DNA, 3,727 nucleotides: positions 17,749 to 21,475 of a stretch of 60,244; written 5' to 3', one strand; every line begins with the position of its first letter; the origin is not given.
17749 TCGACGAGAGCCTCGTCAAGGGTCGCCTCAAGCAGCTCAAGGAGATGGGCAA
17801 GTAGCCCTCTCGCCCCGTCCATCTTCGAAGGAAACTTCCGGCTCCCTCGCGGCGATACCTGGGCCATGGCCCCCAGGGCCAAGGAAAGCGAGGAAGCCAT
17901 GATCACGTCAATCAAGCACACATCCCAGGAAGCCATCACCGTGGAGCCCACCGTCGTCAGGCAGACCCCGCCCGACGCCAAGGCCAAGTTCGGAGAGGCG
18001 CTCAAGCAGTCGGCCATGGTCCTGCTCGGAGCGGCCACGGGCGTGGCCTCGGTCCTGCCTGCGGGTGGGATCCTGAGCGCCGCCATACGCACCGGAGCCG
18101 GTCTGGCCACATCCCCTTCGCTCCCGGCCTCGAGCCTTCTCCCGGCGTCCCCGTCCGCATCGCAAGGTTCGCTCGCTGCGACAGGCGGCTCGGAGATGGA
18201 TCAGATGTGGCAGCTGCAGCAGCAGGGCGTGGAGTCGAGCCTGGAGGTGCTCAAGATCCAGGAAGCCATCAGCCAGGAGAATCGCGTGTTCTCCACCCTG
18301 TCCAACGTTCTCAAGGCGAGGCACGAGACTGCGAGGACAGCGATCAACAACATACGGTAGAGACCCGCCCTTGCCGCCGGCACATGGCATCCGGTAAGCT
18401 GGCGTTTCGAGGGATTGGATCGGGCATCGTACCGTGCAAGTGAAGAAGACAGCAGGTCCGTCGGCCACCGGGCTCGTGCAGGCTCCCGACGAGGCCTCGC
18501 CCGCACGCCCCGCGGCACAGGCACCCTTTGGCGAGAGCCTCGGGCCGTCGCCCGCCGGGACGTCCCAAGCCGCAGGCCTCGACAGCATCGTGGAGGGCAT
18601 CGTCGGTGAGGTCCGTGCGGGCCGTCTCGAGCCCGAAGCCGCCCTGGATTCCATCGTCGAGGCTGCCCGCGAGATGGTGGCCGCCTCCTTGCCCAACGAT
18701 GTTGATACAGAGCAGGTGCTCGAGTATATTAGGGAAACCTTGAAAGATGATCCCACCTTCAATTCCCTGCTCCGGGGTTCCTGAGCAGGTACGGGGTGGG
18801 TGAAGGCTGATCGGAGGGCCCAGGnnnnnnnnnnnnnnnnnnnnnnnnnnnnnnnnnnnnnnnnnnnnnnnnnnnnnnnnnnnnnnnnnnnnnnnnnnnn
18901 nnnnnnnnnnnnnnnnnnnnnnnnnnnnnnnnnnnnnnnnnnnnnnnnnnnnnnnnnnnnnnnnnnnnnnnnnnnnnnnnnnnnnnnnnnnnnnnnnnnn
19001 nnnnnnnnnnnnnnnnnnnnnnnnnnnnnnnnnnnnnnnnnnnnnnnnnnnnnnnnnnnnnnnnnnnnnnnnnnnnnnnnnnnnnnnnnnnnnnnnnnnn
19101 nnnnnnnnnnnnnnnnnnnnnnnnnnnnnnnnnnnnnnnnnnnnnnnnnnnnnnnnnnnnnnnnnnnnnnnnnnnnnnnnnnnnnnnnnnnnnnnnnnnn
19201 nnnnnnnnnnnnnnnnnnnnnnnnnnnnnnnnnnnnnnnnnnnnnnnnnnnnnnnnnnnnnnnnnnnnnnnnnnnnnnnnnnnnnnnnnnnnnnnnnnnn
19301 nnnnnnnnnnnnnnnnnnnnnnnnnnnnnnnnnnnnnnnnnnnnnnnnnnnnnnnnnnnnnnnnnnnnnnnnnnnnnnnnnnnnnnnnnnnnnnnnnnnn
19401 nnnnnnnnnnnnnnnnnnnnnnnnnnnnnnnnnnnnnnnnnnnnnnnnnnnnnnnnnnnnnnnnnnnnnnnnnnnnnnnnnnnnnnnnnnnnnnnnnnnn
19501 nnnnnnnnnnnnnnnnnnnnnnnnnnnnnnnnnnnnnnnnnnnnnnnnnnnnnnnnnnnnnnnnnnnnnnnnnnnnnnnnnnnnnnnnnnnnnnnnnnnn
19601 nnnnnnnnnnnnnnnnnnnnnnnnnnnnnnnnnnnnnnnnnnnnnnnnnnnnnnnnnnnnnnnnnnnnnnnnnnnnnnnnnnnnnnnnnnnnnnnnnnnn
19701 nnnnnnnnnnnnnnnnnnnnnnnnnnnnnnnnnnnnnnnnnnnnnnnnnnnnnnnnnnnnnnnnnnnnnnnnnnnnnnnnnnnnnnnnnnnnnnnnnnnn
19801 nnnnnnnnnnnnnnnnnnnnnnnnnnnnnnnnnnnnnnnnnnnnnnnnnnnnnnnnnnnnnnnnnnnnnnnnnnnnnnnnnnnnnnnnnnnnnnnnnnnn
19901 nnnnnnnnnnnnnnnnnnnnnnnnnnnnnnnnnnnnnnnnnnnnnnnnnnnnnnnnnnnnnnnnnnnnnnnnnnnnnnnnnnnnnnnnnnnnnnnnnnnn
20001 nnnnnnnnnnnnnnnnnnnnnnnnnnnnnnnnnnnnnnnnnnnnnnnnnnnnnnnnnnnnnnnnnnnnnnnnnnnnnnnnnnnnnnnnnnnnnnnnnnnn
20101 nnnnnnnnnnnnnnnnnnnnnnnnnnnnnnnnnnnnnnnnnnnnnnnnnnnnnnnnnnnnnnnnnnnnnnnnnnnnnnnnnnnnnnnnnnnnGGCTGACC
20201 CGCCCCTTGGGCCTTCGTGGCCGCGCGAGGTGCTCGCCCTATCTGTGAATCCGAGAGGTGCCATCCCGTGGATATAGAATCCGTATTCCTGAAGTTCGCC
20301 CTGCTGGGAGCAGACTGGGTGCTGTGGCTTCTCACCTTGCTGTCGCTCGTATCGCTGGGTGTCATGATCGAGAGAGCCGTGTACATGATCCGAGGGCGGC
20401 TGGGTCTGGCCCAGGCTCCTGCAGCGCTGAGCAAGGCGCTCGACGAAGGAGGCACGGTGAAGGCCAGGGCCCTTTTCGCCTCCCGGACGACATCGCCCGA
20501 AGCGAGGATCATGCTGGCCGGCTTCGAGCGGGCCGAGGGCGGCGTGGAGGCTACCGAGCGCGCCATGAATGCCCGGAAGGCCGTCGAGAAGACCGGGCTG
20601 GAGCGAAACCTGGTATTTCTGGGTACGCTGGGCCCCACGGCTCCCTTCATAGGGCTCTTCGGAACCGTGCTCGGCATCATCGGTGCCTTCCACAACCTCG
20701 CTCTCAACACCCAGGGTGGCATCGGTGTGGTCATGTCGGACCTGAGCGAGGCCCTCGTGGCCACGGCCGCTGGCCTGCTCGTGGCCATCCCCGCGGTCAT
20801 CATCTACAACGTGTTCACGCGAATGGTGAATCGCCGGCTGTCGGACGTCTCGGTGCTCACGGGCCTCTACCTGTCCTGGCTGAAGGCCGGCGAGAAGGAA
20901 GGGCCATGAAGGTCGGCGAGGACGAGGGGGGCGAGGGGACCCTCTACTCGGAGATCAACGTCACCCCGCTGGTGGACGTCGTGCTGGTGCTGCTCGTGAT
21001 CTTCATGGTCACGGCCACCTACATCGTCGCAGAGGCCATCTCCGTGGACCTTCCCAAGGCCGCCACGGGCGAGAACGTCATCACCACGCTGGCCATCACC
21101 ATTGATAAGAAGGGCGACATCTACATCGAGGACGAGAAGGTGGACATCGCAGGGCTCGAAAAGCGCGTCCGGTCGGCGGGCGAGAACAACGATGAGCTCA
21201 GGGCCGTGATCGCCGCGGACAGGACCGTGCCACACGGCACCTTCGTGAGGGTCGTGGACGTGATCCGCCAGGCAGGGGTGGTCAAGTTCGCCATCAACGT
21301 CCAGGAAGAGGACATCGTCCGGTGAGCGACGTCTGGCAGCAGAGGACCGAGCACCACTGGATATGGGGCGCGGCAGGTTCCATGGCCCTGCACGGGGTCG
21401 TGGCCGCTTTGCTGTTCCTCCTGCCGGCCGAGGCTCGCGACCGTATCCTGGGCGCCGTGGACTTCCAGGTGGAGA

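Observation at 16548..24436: Ten-gene envelope cluster built around ExbB-ExbD-TonB, with no TonB-dependent receptor or TolB in the window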

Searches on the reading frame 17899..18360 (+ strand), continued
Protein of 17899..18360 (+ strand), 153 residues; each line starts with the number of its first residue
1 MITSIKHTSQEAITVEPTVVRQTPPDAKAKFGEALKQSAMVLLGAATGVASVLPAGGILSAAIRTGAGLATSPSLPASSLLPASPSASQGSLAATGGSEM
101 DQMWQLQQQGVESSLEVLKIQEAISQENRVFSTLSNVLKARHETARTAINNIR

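Call 67: fold_search(model_id=the predicted structure, library=pdb)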
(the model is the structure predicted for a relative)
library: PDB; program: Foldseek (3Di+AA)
matches with E <= 10: 0; with E <= 0.001: 0
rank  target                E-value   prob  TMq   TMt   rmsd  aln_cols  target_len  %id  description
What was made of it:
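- Closest known: Type III secretion needle/pilus subunits. Different: Foldseek finds nothing (call 67).
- Tried and rejected: No hits (call 67).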

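Call 78: find_encoding_contigs(protein=P0056, flank=10000, max_places=1)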
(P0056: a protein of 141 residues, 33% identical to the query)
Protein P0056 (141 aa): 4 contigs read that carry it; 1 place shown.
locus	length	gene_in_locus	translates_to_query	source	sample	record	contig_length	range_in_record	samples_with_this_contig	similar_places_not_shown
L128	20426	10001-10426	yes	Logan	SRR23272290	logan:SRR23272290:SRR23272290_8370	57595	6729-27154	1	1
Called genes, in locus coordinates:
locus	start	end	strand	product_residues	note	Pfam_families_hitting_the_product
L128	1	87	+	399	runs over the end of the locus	PF22660:RS_preATP-grasp-like, PF02786:CPSase_L_D2, PF02222:ATP-grasp, PF07478:Dala_Dala_lig_C, PF21244:PurT_C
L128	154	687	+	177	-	-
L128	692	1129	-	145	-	-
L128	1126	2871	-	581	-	PF07690:MFS_1, PF00854:PTR2 (weak), PF07690:MFS_1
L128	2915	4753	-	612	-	PF13646:HEAT_2 (faint)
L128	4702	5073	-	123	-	PF00708:Acylphosphatase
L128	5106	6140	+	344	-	PF07136:DUF1385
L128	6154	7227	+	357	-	PF03462:PCRF, PF00472:RF-1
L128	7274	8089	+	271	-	PF00925:GTP_cyclohydro2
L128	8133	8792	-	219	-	PF02190:LON_substr_bdg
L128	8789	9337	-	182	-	PF01227:GTP_cyclohydroI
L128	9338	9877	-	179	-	PF00376:MerR, PF13411:MerR_1, PF09278:MerR-DNA-bind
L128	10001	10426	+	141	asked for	-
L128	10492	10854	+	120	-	-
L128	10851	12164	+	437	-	PF08308:PEGA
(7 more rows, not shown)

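Call 79: find_encoding_contigs(protein=P0057, flank=10000, max_places=1)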
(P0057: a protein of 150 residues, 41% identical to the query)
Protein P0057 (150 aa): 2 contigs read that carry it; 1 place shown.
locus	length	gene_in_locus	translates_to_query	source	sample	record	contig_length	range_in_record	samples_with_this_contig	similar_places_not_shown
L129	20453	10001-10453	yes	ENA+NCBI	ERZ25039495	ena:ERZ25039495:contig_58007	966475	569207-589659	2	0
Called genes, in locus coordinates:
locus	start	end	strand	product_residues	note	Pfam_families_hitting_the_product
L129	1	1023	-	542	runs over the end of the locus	-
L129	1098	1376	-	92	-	PF00708:Acylphosphatase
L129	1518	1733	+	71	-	PF01197:Ribosomal_L31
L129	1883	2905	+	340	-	PF07136:DUF1385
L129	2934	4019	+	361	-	PF03462:PCRF, PF00472:RF-1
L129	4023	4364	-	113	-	PF11969:DcpS_C, PF01230:HIT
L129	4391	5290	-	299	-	PF01565:FAD_binding_4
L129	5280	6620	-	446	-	PF01565:FAD_binding_4, PF02913:FAD-oxidase_C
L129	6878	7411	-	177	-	-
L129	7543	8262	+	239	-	PF00925:GTP_cyclohydro2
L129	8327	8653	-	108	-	PF00355:Rieske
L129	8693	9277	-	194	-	PF01227:GTP_cyclohydroI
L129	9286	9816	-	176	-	PF00376:MerR, PF13411:MerR_1, PF09278:MerR-DNA-bind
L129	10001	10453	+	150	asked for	-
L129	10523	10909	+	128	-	-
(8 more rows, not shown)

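Call 86: search_protein_families(library=padloc, proteins=[window:17899-18360:+], max_evalue=0.01)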
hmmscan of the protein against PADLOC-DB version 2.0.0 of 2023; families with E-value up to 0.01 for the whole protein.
window:17899-18360:+ (153 aa): 0 families

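Call 88: search_protein_representatives(alignment_id=A4)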
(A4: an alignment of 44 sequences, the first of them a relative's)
Query: 44 sequences, 147 profile positions. Proteins with E-value up to 0.001 (for the whole library): 2580; up to 1e-10: 1136; up to 1e-30: 44. The best 150 are listed.
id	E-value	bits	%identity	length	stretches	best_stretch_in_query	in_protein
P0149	8.2e-50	185.5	-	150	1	8-147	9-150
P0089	1.4e-47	178.3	-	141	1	5-147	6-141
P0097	1.8e-46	174.6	-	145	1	5-147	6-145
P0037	6.4e-46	172.9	-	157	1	1-147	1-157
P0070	6.9e-46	172.7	-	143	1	5-147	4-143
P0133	1.9e-44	168.1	-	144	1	2-147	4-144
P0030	3.2e-44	167.3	-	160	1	1-147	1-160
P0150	5.3e-41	156.9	-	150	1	9-147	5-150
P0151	1.6e-40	155.4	-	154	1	1-147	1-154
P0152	1.7e-40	155.3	-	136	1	11-147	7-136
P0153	1.3e-38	149.1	-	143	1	11-147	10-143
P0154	2.5e-38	148.2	-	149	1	9-147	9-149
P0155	4.6e-38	147.4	-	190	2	71-147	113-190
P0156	1.7e-37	145.5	-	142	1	9-147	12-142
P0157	1.8e-37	145.4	-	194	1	11-147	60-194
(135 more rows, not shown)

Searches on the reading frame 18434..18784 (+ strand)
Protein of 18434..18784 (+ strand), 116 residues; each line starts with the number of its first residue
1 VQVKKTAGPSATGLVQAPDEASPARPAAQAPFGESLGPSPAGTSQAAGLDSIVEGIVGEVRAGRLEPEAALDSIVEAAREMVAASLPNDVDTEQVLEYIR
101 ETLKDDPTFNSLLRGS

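Call 3: search_protein_families(library=pfam, proteins=[window:18434-18784:+], max_evalue=0.01)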
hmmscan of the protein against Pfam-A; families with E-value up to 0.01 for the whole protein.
window:18434-18784:+ (116 aa): 0 families

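Call 7: search_protein_families(library=ncbifam, proteins=[window:18434-18784:+], max_evalue=0.01)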
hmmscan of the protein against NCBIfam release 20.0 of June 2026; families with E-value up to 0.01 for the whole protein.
window:18434-18784:+ (116 aa): 0 families

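Call 66: search_protein_families(library=pfam, alignment_id=A7, max_evalue=1)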
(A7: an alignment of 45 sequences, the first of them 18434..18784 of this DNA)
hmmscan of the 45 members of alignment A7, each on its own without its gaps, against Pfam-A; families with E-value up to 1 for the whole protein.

A. member 1, window:18434-18784:+ (116 aa): 0 families

B. families by the number of members that match (of 45 scanned): 43 families (the first 25 are shown)
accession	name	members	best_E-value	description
PF05400.18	FliT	3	0.0081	Flagellar protein FliT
PF18495.6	VbhA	3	0.034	Antitoxin VbhA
PF04963.19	Sigma54_CBD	2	0.018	Sigma-54 factor, core binding domain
PF10768.14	FliX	2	0.032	Class II flagellar assembly regulator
PF13490.11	zf-HC2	2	0.081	Putative zinc-finger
PF06684.16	AA_synth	1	0.0041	Amino acid synthesis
PF02881.24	SRP54_N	1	0.0053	SRP54-type protein, helical bundle domain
PF19443.4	DAHL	1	0.0089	DAHL domain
PF10774.15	DUF4226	1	0.014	Domain of unknown function (DUF4226)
PF02609.21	Exonuc_VII_S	1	0.016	Exonuclease VII small subunit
PF11249.13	DUF3047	1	0.02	Protein of unknown function (DUF3047)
PF07587.16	PSD1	1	0.025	Protein of unknown function (DUF1553)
PF25291.1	CGLA_C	1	0.039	Lambda-carrageenase C-terminal domain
PF12932.12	Sec16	1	0.043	Vesicle coat trafficking protein Sec16 mid-region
PF05527.17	TNFAIP8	1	0.057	Tumor necrosis factor alpha-induced protein 8-like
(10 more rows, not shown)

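Call 86: search_protein_families(library=padloc, proteins=[window:18434-18784:+], max_evalue=0.01)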
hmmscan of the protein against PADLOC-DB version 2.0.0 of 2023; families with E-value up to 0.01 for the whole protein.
window:18434-18784:+ (116 aa): 0 families

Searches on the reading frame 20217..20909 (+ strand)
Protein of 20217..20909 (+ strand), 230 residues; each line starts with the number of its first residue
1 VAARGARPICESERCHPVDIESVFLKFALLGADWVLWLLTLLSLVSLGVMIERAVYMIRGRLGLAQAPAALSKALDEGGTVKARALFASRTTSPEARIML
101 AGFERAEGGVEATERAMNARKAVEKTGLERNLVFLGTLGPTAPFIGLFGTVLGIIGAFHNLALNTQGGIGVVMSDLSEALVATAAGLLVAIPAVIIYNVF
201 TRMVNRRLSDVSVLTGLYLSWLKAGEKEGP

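Call 3: search_protein_families(library=pfam, proteins=[window:20217-20909:+], max_evalue=0.01)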
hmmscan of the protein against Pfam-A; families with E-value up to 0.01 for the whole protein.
window:20217-20909:+ (230 aa): 1 family
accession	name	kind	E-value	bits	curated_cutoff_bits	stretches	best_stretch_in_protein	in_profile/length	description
PF01618.21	MotA_ExbB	-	1.1e-31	109.7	22.9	1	92-209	3-123/127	MotA/TolQ/ExbB proton channel family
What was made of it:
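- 20217..20909 (+): g5: ExbB/TolQ-family proton channel. The probable true start is GTG 20268 (213 aa). Pfam MotA_ExbB 1.1e-31 (call 3).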

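Call 7: search_protein_families(library=ncbifam, proteins=[window:20217-20909:+], max_evalue=0.01)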
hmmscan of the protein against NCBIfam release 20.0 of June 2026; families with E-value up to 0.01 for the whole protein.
window:20217-20909:+ (230 aa): 8 families
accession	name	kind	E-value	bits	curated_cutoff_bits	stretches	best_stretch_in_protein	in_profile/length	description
TIGR02796.1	tolQ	equivalog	1.2e-32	113.4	221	1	106-211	97-203/216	protein TolQ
TIGR02797.1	exbB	equivalog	1e-26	94.1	206.2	1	32-206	26-193/211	tonB-system energizer ExbB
NF008066.0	PRK10801.1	equivalog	2.1e-22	79.8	403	1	100-206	95-201/230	Tol-Pal system protein TolQ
NF007722.0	PRK10414.1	equivalog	8.2e-22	77.9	402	1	57-205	55-203/244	tol-pal system-associated acyl-CoA thioesterase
TIGR02805.1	exbB2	equivalog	8.4e-21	74.6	135.35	1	126-206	49-129/138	TonB-system energizer ExbB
NF005237.0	PRK06743.1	equivalog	0.00078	18.8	373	1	97-192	133-222/277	flagellar motor protein MotP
NF006583.0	PRK09109.1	equivalog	0.0013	17.9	237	1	136-190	147-196/246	flagellar motor protein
NF005997.1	PRK08124.1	equivalog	0.004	16.1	340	1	135-189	147-196/259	flagellar motor stator protein MotA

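Call 27: search_solved_structures(query=window:20217-20909:+, max_evalue=0.001)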
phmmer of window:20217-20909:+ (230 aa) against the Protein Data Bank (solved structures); distinct sequences matched with E-value up to 0.001: 7.
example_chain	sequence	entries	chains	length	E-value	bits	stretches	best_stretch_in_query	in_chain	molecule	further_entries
7ajq_A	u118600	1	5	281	4.6e-20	75.6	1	39-211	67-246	Biopolymer transport protein ExbB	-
6ye4_A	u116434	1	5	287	6.5e-20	75.1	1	39-211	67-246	Biopolymer transport protein ExbB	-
5sv0_B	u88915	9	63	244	1.7e-19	73.8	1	39-205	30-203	Biopolymer transport protein ExbB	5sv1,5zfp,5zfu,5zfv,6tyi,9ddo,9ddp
8odt_A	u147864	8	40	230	5.7e-19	72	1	97-206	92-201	Tol-Pal system protein TolQ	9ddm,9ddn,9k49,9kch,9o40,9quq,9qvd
9kpz_A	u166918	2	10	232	5.8e-19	72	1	97-206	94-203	Tol-Pal system protein TolQ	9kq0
9avi_A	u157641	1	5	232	4.2e-17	65.9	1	110-212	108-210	Tol-Pal system protein TolQ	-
8vlw_A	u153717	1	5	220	4.3e-17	65.9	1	110-211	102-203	Tol-Pal system protein TolQ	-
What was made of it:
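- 20217..20909 (+): The best PDB sequence matches are ExbB (76-74 bits) and TolQ (72 bits) (call 27).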

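Call 86: search_protein_families(library=padloc, proteins=[window:20268-20909:+], max_evalue=0.01)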
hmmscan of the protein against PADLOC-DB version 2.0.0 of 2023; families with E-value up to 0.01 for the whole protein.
window:20268-20909:+ (213 aa): 0 families

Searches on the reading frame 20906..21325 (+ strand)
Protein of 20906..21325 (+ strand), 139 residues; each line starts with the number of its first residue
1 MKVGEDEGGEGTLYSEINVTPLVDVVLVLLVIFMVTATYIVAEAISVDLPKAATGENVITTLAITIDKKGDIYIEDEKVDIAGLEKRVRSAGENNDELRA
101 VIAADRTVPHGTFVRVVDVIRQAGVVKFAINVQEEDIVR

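Call 3: search_protein_families(library=pfam, proteins=[window:20906-21325:+], max_evalue=0.01)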
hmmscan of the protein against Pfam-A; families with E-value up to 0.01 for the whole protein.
window:20906-21325:+ (139 aa): 1 family
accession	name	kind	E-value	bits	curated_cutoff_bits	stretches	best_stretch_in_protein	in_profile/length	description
PF02472.21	ExbD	-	9e-31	107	25.4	1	15-134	6-127/128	Biopolymer transport protein ExbD/TolR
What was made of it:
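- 20906..21325 (+): g6: ExbD-type subunit (139 aa) with the essential transmembrane Asp (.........). Pfam ExbD 9e-31 (call 3).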

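Call 7: search_protein_families(library=ncbifam, proteins=[window:20906-21325:+], max_evalue=0.01)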
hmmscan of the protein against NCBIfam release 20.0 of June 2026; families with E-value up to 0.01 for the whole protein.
window:20906-21325:+ (139 aa): 5 families
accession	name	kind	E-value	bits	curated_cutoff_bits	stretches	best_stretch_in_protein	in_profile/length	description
TIGR02801.1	tolR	equivalog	4.8e-26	91.9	127.3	1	14-130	2-126/129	protein TolR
NF008429.0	PRK11267.1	equivalog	4.4e-19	68.9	216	1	5-131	7-133/141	TonB system transport protein ExbD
TIGR02803.1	ExbD_1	equivalog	2.4e-18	66.4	152.95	1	16-130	3-118/122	TonB system transport protein ExbD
TIGR02804.1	ExbD_2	equivalog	1.2e-17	64.4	123.45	1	15-130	2-117/121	TonB system transport protein ExbD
NF008248.0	PRK11024.1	equivalog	1.6e-14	54.2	162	1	12-127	11-134/142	colicin uptake protein TolR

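Call 80: search_solved_structures(query=window:20906-21325:+, max_evalue=0.001, show_alignments=2)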
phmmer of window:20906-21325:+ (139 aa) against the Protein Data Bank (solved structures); distinct sequences matched with E-value up to 0.001: 7.
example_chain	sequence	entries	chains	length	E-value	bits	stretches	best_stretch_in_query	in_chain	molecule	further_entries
7ajq_F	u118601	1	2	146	9.5e-15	58.1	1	1-130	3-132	Biopolymer transport protein ExbD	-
6tyi_Y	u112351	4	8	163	7.8e-12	48.7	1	10-131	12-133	Biopolymer transport protein ExbD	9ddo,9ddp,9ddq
9ddm_Y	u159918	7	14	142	1.8e-10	44.2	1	9-130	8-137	Tol-Pal system protein TolR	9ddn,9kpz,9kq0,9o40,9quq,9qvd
9k49_F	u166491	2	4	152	2e-10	44.1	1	9-130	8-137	Tol-Pal system protein TolR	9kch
8odt_F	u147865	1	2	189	3.6e-10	43.3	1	9-131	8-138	Tol-Pal system protein TolR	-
8vlw_F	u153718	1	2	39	1.7e-05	28.2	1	12-41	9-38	Tol-Pal system protein TolR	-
5sv1_Y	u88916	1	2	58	2.3e-05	27.7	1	9-46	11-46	Biopolymer transport protein ExbD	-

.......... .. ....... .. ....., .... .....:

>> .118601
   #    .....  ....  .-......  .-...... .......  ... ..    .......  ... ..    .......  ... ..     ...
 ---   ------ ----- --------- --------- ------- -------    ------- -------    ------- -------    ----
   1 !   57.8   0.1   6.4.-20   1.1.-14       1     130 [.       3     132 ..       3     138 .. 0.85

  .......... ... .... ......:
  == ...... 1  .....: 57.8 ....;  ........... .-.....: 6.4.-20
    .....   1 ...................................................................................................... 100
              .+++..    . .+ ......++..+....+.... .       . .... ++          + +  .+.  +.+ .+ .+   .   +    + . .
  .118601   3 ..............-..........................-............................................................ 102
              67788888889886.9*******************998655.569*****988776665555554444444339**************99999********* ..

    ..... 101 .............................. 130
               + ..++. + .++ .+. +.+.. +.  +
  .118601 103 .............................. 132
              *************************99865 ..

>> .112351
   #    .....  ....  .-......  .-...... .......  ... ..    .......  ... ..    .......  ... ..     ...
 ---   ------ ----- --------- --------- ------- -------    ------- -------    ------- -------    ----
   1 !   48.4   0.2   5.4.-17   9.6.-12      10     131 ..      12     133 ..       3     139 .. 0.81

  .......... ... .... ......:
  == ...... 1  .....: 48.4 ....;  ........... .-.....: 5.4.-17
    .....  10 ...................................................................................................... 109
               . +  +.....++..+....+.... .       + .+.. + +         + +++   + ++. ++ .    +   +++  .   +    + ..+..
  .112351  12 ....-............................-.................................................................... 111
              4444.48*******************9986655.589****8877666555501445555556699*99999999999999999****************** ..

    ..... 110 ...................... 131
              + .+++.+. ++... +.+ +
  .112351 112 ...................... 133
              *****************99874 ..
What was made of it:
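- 20906..21325 (+): It aligns with Serratia and E. coli ExbD at 58 and 49 bits, against 44 bits for TolR, and the Asp column is conserved (call 80).
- The ExbD transmembrane Asp is conserved (call 80). g6 matches ExbD better than TolR in the PDB sequence search (call 80).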

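Call 86: search_protein_families(library=padloc, proteins=[window:20906-21325:+], max_evalue=0.01)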
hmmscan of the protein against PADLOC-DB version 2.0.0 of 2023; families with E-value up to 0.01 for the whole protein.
window:20906-21325:+ (139 aa): 0 families
